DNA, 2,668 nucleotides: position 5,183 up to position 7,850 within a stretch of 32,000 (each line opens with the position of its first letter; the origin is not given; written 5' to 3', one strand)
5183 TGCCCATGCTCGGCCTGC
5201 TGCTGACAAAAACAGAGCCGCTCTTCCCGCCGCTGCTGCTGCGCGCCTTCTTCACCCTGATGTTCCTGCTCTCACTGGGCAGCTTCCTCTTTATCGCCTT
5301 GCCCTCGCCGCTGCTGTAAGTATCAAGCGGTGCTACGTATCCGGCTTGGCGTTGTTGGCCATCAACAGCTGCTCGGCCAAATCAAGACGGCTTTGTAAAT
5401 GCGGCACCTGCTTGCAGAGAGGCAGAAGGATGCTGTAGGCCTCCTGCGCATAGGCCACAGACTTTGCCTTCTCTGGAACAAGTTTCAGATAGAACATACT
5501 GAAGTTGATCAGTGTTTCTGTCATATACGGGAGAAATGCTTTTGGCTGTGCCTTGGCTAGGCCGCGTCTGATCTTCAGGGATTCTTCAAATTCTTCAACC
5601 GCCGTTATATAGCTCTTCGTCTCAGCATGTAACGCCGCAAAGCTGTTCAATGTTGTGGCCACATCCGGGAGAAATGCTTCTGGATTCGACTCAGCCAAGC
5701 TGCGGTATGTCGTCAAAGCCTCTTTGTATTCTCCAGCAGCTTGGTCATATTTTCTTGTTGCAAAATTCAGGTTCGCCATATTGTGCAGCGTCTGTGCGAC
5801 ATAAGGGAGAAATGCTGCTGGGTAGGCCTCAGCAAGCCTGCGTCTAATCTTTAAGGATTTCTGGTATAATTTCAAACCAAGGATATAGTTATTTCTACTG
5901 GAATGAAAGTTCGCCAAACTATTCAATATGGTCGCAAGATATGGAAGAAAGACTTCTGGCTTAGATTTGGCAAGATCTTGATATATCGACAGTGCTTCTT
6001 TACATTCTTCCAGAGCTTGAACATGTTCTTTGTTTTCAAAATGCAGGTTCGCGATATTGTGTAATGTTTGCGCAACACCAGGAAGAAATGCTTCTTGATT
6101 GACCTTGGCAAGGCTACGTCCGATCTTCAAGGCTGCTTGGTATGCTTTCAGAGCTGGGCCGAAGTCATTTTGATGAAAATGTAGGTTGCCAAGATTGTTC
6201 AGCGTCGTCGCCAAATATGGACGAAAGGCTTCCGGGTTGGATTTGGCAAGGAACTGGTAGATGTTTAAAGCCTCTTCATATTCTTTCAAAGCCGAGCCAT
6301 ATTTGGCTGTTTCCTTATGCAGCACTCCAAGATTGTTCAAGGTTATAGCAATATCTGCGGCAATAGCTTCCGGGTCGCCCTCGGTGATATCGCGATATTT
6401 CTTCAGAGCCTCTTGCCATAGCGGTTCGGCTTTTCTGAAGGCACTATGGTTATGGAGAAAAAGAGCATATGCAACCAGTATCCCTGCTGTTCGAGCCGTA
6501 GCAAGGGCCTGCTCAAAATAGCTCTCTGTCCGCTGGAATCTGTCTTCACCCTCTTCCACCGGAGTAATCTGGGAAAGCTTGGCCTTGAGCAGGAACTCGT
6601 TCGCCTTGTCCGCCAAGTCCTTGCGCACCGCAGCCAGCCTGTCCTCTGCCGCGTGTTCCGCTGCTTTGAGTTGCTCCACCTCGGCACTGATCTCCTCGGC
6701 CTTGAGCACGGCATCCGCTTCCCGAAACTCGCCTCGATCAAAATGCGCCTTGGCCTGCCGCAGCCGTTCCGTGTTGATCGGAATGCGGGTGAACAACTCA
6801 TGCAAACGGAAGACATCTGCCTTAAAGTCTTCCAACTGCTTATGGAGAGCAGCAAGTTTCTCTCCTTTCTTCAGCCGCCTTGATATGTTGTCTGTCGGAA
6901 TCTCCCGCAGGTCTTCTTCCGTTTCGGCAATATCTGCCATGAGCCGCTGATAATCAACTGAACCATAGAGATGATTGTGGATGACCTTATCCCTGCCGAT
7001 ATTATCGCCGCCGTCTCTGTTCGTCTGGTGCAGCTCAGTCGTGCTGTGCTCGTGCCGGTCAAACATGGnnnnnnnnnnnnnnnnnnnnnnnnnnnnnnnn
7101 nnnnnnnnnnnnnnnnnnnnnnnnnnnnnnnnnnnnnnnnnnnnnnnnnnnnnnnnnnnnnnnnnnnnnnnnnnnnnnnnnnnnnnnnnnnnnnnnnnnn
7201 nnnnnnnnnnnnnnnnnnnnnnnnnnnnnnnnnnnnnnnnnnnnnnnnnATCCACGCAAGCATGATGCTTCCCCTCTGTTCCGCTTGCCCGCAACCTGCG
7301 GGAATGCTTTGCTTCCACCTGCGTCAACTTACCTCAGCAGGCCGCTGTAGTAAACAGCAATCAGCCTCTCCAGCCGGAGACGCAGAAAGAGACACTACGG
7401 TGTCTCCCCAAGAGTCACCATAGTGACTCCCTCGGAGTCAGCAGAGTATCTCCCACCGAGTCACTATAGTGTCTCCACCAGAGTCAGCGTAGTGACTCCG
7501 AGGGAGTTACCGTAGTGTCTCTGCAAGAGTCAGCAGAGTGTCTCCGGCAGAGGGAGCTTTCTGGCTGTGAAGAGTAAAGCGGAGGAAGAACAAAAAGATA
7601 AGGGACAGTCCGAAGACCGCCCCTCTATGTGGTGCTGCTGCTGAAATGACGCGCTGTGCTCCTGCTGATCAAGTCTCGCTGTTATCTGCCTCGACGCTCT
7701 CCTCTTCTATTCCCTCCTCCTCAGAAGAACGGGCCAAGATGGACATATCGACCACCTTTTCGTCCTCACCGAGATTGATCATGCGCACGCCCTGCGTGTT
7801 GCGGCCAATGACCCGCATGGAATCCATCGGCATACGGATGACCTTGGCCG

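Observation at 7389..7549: Seven exactly phased 23-bp units, each a 7-4-7 palindrome, between the gyrA terminator and the small-TM/TPR operon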

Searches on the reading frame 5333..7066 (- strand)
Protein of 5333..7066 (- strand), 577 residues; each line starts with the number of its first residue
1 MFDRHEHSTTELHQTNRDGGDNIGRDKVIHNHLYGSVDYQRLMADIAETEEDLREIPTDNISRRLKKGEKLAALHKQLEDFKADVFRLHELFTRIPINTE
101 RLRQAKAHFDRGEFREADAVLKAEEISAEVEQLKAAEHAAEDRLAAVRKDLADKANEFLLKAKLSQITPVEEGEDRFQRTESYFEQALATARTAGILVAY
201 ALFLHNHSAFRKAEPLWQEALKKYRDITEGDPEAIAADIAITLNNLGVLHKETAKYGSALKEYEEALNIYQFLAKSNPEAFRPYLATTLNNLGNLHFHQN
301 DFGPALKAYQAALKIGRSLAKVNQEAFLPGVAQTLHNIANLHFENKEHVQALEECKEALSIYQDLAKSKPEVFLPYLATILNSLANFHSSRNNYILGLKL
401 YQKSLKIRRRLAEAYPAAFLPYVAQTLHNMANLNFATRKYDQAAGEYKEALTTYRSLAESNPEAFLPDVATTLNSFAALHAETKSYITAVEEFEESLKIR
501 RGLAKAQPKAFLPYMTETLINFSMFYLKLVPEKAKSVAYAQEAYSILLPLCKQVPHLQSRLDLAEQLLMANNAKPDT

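Call 5: search_protein_families(library=pfam, proteins=[window:5333-7066:-])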
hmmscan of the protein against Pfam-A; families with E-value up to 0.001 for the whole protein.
window:5333-7066:- (577 aa): 10 families
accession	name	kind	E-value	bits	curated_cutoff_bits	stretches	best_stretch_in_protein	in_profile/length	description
PF13374.12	TPR_10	-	1.3e-32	111.3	27.5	3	285-318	1-34/42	Tetratricopeptide repeat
PF13424.12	TPR_12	-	9.3e-30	103.1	30.1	4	238-316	1-75/77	Tetratricopeptide repeat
PF07719.23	TPR_2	-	6.5e-20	70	27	1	287-315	2-30/34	Tetratricopeptide repeat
PF00515.34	TPR_1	-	5e-19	67.7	27.8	1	286-315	1-30/34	Tetratricopeptide repeat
PF24885.1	TPR_NPHP3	-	1.3e-14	54.6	100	2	329-413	138-218/239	Nephrocystin-3 TPR domain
PF13181.12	TPR_8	-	4.1e-10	39.4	25.7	0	287-315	2-30/34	Tetratricopeptide repeat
PF10516.15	SHNi-TPR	-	5.5e-08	32.6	21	0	430-455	7-32/38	SHNi-TPR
PF13428.12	TPR_14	-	2.1e-06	28.3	23.5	0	443-463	13-33/44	Tetratricopeptide repeat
PF21325.3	SHPRH_helical-1st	-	8.9e-05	23.1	27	0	279-343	18-77/95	E3 ubiquitin-protein ligase SHPRH, first helical domain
PF13432.12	TPR_16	-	0.00015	22.6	32.7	0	262-316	12-61/65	Tetratricopeptide repeat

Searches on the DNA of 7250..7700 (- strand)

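Call 37: search_rna_families(source=window, start=7250, end=7700, threshold=evalue, max_evalue=10)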
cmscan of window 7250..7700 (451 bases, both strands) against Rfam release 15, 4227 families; matches with E-value up to 10: 9.
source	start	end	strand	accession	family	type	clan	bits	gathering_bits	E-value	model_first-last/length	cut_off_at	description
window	7372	7445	-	RF03516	MIR5229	Gene; miRNA;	-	17.2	80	1.1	1-87/87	no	MIR5229 microRNA precursor family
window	7384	7457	-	RF03572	MIR2109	Gene; miRNA;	-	15.7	100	2.7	1-71/71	no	MIR2109 microRNA precursor family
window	7383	7435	-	RF01025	mir-934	Gene; miRNA;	-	15.3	80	4.6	1-83/83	no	mir-934 microRNA precursor family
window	7579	7606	+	RF01306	sR52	Gene; snRNA; snoRNA; CD-box;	-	15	50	1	1-60/60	no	Small nucleolar RNA sR52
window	7377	7464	-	RF00858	mir-306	Gene; miRNA;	-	14.8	52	2.5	1-81/81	no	mir-306 microRNA precursor family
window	7339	7389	-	RF00630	P26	Gene;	-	14.6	36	1.8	1-66/66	no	Pseudomonas sRNA P26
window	7445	7513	+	RF01015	mir-885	Gene; miRNA;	-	14.6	66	4.4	1-74/74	no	mir-885 microRNA precursor family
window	7446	7510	+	RF00858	mir-306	Gene; miRNA;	-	13.3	52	7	1-81/81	no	mir-306 microRNA precursor family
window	7439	7570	+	RF00417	SNORA56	Gene; snRNA; snoRNA; HACA-box;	CL00039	12.5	80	8.4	1-129/129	no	Small nucleolar RNA SNORA56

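Call 38: search_dna_similar(query=window:7383-7591:-, collection=plasmids, mode=distant, max_evalue=0.01)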
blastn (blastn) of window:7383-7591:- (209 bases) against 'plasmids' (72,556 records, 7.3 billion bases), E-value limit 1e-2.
No match.

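Call 39: search_dna_similar(query=window:7383-7591:-, collection=phages, mode=distant, max_evalue=0.01)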
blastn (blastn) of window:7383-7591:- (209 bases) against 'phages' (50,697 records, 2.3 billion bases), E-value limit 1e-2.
No match.
